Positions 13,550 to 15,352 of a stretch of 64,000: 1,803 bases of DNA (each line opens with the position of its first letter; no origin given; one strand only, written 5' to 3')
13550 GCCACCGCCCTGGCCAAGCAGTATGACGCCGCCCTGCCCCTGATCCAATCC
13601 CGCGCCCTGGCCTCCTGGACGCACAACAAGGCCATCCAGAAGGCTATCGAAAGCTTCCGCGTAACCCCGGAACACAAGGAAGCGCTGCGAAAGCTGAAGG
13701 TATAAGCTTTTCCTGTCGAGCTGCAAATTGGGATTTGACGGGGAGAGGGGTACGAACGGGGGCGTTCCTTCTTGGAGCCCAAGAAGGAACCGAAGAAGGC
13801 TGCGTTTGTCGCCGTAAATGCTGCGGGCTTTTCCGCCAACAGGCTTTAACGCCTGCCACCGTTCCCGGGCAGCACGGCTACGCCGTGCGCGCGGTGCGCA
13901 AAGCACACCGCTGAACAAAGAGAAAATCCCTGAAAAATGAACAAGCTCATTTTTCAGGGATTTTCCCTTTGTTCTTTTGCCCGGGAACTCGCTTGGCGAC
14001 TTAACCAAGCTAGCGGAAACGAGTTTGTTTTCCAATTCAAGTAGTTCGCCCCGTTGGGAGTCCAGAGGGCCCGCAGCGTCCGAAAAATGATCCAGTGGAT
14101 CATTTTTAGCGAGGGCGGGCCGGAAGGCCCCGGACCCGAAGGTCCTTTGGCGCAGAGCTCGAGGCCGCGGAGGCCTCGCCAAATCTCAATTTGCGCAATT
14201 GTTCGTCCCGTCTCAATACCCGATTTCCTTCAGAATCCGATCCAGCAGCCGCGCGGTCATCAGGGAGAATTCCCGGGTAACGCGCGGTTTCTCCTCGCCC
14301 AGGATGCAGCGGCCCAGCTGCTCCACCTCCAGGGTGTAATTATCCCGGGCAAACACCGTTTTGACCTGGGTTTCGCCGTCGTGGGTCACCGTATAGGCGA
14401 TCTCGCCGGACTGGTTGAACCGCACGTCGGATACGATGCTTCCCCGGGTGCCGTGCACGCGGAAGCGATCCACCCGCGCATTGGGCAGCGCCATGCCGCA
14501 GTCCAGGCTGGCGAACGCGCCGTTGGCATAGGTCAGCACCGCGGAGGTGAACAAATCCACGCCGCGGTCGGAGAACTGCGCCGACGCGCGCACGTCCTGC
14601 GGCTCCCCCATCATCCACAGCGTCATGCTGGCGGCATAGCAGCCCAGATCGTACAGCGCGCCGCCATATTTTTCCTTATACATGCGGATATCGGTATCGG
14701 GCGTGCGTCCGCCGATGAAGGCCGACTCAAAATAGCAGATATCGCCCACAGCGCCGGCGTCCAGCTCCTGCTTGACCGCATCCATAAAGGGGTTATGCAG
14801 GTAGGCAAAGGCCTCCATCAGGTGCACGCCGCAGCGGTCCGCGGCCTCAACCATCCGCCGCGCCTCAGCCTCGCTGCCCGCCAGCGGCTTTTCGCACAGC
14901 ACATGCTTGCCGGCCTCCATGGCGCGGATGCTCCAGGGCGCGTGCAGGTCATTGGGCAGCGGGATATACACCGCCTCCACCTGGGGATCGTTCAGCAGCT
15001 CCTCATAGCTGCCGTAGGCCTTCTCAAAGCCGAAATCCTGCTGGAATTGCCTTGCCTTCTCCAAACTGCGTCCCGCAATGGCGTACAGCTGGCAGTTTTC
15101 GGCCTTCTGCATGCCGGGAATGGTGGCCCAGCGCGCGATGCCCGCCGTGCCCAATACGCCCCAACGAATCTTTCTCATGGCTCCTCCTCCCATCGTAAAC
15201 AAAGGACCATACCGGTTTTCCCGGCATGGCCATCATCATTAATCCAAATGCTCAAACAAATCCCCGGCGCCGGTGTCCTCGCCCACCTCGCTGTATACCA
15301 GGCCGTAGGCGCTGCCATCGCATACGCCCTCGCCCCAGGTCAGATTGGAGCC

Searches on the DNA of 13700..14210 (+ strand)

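Call 22: search_dna_similar(query=window:13722-14196:+, collection=plasmids, mode=distant, max_evalue=0.01)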
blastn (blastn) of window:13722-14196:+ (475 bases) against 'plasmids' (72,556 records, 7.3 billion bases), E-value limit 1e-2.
No match.

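Call 23: search_dna_similar(query=window:13722-14196:+, collection=phages, mode=distant, max_evalue=0.01)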
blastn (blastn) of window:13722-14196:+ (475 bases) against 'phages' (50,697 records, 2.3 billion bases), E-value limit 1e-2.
No match.

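Call 70: search_rna_families(source=window, start=13700, end=14210, threshold=evalue, max_evalue=1)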
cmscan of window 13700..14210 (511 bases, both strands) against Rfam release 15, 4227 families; matches with E-value up to 1: 11.
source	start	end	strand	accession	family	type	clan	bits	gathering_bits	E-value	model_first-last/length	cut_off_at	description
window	13913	13974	-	RF00969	mir-556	Gene; miRNA;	-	38.5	84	8.7e-06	9-80/88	no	mir-556 microRNA precursor family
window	13925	13964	+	RF03790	MIR8008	Gene; miRNA;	-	33.9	66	2.7e-05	1-55/55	no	MIR8008 microRNA precursor family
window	13912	13972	-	RF00854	mir-5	Gene; miRNA;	-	32.3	75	0.00015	1-70/70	no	mir-5 microRNA precursor family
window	13912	13975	-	RF03906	mir-3199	Gene; miRNA;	-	30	100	0.0026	1-87/87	no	mir-3199 microRNA precursor family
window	13916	13969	-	RF03171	mir-1012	Gene; miRNA;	-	29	70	0.0016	1-59/59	no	mir-1012 microRNA precursor family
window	13914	13973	-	RF03623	mir-1252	Gene; miRNA;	-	27.7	70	0.015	1-65/65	no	mir-1252 microRNA precursor family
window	13915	13975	+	RF00854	mir-5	Gene; miRNA;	-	25.7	75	0.0084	1-70/70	no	mir-5 microRNA precursor family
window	13918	13971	+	RF03171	mir-1012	Gene; miRNA;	-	25.5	70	0.013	1-59/59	no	mir-1012 microRNA precursor family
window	13918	13988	-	RF02495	ohsC_RNA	Gene; antitoxin;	-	22.7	50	0.44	1-77/77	no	Oppression of Hydrophobic ORF by sRNA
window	13912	13975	-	RF00985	mir-640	Gene; miRNA;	-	21.2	96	0.093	1-89/89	no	mir-640 microRNA precursor family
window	13895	13985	+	RF01483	rli56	Cis-reg;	-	20.7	47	0.64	1-100/100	no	Listeria sRNA rli56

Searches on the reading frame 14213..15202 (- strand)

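Call 14: search_protein_families(library=ncbifam, proteins=[window:14213-15202:-])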
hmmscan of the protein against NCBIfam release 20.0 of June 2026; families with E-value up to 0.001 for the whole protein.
window:14213-15202:- (329 aa): 9 families
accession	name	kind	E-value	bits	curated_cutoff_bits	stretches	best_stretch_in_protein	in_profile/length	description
NF052479.1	LevoglcsnDh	equivalog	1.2e-31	109.7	650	1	41-208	40-212/386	levoglucosan dehydrogenase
TIGR04380.1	myo_inos_iolG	equivalog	1.3e-30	106.4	355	1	12-320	2-316/330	inositol 2-dehydrogenase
NF041392.1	XylDh_Gfo6_Halo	equivalog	5.2e-27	94.6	350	1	11-323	16-338/350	D-xylose 1-dehydrogenase Gfo6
NF008607.0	PRK11579.1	subfamily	8.5e-24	84.2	330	1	11-257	4-248/346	oxidoreductase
NF040723.1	UDP-GlcNAcDh_Arch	equivalog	7.3e-19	68.4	450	1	28-308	16-282/302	UDP-N-acetylglucosamine 3-dehydrogenase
NF007574.0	PRK10206.1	equivalog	4.7e-15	55.5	352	1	64-258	55-247/345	oxidoreductase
NF052679.1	InsChiInosDhIolG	equivalog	6e-12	45.2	540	1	12-157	3-150/343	bifunctional inositol 2-dehydrogenase/D-chiro-inositol 1-dehydrogenase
NF058561.1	BT_2158_fam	equivalog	1.5e-07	30.4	750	1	41-127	61-149/487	glycoside 3-dehydrogenase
NF058563.1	BT_2159_fam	equivalog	6.1e-07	28.8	650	1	28-197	16-182/350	disaccharide 3-dehydrogenase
